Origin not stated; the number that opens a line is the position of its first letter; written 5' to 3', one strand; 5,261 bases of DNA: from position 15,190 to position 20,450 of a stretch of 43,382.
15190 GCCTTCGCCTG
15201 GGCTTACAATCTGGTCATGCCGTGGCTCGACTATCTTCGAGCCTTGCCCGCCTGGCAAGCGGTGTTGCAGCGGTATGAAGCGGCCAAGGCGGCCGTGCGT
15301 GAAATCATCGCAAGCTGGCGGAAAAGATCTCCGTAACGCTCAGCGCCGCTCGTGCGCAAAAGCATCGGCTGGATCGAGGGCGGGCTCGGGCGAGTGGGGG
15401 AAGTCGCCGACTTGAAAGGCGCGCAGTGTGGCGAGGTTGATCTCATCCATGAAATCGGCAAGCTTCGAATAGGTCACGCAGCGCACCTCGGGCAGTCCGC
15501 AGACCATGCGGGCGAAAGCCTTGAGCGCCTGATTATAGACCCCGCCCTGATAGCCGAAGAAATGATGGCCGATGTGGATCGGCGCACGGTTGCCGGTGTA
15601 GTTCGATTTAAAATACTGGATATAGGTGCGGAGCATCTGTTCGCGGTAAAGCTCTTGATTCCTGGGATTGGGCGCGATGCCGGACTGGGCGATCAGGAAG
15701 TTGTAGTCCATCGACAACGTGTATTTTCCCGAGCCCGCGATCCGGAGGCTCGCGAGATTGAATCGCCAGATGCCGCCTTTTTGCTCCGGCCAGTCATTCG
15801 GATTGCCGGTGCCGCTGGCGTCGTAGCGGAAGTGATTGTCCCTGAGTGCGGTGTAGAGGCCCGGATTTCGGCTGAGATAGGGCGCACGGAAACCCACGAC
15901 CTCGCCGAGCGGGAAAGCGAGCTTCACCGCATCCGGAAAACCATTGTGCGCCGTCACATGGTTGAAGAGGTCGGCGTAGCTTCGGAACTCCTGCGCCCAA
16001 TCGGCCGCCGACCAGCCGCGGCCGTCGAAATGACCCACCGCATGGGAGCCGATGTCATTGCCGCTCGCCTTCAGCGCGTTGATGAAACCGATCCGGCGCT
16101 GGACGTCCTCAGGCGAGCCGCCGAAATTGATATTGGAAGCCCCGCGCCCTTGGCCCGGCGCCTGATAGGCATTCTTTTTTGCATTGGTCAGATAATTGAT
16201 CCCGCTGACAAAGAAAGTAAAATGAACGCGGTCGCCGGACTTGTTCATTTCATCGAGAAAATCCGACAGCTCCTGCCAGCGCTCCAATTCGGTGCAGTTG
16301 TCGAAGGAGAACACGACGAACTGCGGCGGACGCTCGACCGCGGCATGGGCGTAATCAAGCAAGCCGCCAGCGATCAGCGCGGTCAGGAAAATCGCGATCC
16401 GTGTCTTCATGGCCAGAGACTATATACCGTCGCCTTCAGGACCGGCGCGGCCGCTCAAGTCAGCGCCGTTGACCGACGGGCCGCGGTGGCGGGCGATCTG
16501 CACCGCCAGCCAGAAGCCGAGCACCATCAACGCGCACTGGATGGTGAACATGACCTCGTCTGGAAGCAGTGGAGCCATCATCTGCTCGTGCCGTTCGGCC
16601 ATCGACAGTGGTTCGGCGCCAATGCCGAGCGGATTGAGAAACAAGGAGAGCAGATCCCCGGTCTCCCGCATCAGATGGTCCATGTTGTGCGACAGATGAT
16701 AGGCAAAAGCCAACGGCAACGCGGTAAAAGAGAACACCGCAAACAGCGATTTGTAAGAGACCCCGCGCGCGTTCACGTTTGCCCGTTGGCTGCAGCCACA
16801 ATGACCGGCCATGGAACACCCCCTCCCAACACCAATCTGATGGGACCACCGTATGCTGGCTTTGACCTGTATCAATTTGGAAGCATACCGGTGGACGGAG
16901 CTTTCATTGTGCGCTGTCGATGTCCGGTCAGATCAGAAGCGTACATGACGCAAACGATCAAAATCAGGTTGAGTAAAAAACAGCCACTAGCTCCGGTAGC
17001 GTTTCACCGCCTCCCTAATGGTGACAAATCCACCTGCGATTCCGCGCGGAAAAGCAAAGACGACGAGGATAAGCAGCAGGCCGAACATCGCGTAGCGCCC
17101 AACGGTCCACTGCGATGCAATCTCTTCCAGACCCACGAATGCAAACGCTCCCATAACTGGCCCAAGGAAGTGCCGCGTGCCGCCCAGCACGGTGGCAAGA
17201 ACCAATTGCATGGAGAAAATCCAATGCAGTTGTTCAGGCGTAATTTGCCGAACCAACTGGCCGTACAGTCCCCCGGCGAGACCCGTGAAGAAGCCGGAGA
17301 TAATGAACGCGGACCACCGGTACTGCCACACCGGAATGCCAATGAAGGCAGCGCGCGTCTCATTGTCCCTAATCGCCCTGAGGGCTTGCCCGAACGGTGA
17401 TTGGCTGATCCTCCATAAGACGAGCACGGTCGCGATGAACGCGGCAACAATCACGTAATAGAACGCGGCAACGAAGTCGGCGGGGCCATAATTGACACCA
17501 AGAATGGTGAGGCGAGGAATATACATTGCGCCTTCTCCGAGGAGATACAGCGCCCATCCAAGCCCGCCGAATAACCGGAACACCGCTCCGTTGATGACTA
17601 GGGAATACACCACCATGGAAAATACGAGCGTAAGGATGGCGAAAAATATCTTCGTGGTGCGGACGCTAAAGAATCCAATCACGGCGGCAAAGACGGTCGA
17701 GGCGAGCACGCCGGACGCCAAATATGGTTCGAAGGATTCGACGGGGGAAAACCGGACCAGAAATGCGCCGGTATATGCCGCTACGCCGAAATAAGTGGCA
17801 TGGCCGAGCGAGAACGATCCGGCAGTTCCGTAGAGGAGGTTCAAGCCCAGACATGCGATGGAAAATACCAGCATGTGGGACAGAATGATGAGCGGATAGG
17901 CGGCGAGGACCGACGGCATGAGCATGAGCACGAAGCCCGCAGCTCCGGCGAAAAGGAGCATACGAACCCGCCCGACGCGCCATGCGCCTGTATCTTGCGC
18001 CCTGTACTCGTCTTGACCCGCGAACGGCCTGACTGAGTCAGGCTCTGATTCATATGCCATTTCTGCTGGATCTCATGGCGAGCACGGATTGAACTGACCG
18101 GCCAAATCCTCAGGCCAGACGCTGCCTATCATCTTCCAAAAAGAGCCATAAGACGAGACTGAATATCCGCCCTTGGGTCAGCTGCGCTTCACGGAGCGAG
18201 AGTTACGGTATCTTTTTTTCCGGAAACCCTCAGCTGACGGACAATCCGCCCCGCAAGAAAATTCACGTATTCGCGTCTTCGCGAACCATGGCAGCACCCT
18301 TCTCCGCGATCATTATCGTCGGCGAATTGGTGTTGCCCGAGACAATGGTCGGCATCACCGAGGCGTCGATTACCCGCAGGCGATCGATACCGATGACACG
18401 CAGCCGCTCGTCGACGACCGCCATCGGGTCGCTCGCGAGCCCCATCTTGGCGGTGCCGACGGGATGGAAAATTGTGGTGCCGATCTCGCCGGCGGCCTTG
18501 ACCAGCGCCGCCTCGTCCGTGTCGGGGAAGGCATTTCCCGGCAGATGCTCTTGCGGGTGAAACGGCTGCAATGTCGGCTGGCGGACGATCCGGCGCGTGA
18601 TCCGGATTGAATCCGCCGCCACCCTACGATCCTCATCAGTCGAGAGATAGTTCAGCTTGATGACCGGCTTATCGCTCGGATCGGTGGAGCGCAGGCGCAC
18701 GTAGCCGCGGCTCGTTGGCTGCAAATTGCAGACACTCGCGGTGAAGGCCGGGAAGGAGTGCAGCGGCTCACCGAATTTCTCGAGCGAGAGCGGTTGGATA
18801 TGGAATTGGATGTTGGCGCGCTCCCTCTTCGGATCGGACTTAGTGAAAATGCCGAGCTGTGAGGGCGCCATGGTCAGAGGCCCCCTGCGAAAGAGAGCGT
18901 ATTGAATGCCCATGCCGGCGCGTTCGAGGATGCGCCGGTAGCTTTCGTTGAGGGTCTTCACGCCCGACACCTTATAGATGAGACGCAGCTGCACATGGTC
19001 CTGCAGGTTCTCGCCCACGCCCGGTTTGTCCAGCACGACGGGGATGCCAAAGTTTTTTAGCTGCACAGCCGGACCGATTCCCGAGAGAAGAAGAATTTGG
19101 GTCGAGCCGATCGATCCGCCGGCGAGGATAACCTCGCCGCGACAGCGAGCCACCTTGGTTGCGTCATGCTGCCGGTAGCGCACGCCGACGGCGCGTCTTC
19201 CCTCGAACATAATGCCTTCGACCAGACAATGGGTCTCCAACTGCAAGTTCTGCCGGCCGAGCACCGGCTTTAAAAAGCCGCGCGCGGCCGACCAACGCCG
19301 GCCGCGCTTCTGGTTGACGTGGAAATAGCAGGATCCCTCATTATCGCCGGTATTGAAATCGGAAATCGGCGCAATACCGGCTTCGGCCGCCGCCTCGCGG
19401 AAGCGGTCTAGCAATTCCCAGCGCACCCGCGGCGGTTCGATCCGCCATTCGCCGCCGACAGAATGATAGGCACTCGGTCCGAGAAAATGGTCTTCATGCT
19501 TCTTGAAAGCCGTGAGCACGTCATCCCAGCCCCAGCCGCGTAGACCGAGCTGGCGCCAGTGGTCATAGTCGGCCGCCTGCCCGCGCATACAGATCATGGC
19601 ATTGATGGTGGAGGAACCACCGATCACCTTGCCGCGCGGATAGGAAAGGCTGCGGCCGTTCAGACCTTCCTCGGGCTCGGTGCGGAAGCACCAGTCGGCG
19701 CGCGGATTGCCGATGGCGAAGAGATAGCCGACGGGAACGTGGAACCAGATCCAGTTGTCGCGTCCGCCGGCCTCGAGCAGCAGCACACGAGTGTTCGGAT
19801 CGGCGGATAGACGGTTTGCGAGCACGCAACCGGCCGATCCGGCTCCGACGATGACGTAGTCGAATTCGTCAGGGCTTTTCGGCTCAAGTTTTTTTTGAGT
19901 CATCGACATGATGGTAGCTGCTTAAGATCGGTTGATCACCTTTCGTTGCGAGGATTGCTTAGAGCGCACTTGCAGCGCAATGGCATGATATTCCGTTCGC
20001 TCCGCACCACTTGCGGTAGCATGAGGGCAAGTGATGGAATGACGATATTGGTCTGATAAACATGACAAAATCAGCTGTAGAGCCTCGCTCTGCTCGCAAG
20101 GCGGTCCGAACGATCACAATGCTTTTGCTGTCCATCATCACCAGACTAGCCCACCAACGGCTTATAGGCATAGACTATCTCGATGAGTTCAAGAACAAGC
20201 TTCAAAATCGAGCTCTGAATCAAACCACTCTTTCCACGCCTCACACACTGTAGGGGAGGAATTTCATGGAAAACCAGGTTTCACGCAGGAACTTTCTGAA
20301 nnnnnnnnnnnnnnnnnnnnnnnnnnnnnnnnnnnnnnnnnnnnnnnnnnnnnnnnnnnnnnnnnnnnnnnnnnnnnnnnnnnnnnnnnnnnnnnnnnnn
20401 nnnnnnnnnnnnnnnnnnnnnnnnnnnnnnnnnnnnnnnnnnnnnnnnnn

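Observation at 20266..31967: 11.7 kb translationally coupled operon mixing a HAAT-type ABC importer with an unassigned secreted/membrane protein family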

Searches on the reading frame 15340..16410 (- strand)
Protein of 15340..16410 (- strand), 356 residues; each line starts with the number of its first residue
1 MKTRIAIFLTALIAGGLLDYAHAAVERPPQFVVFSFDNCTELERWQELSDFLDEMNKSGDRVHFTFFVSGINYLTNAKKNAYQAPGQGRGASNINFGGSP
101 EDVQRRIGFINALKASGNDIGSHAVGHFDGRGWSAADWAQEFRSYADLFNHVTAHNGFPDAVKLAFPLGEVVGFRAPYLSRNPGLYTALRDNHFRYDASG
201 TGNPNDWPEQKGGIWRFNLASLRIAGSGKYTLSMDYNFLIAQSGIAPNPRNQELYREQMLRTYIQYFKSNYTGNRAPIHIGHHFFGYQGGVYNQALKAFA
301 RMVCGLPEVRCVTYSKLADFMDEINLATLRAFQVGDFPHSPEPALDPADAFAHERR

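Call 12: search_protein_families(library=pfam, proteins=[window:15340-16410:-], max_evalue=0.001)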
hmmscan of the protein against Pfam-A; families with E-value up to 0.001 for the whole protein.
window:15340-16410:- (356 aa): 1 family
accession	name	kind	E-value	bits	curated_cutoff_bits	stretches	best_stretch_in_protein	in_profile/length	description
PF01522.26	Polysacc_deac_1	-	9.6e-05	22.8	23.1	1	26-155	3-96/124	Polysaccharide deacetylase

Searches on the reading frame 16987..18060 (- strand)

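Call 12: search_protein_families(library=pfam, proteins=[window:16987-18060:-], max_evalue=0.001)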
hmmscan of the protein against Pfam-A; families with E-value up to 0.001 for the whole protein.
window:16987-18060:- (357 aa): 1 family
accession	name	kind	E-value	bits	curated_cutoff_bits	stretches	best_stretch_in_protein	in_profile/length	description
PF02653.21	BPD_transp_2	-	6.8e-37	127.5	26.8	1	57-334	3-269/269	Branched-chain amino acid transport system / permease component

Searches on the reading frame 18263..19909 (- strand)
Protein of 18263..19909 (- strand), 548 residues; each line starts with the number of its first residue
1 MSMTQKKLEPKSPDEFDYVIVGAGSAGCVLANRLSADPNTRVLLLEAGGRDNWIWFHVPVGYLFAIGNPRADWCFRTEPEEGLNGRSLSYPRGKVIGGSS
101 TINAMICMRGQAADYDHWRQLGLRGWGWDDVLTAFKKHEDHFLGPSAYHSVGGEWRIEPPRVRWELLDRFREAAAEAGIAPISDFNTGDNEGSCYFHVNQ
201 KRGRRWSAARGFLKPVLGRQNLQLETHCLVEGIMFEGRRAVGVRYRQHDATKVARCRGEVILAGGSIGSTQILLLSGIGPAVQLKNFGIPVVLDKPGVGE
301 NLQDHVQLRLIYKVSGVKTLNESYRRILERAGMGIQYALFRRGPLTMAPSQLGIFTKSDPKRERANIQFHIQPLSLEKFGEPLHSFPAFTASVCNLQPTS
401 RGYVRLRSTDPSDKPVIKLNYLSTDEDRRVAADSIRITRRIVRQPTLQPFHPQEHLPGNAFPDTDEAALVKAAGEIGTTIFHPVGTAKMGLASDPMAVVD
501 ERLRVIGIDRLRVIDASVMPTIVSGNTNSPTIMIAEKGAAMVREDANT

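Call 12: search_protein_families(library=pfam, proteins=[window:18263-19909:-], max_evalue=0.001)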
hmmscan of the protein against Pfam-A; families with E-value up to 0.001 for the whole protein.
window:18263-19909:- (548 aa): 5 families
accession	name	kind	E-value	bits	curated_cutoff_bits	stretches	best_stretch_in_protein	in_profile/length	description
PF00732.25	GMC_oxred_N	-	1.9e-50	172.1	23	1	16-306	1-217/218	GMC oxidoreductase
PF05199.19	GMC_oxred_C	-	2.4e-37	129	24.6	1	398-535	1-139/139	GMC oxidoreductase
PF05834.18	Lycopene_cycl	-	0.00016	21.4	23.4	1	17-50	1-35/380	Lycopene cyclase protein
PF01266.30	DAO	-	0.00036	20.6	27.9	0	17-48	1-31/353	FAD dependent oxidoreductase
PF13450.12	NAD_binding_8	-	0.00048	20.8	21.9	0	20-48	1-28/68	NAD(P)-binding Rossmann-like domain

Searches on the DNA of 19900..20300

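Call 70: search_rna_families(source=window, start=19900, end=20300, threshold=evalue, max_evalue=5)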
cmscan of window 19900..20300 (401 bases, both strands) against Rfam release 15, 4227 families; matches with E-value up to 5: 2.
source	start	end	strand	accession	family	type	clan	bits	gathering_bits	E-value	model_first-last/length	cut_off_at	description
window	19973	20023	+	RF01707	JUMPstart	Cis-reg;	-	15.1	35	1.5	1-38/38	no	JUMPstart RNA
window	20053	20074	-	RF04048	mir-7927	Gene; miRNA;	-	15.1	75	3.1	17-38/56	no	mir-7927 microRNA precursor family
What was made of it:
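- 20167..20177 (+): Conserved promoter-like element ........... (probable -10 region), about 85 nt upstream of the g1 ATG. No Rfam match in the leader (call 70).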
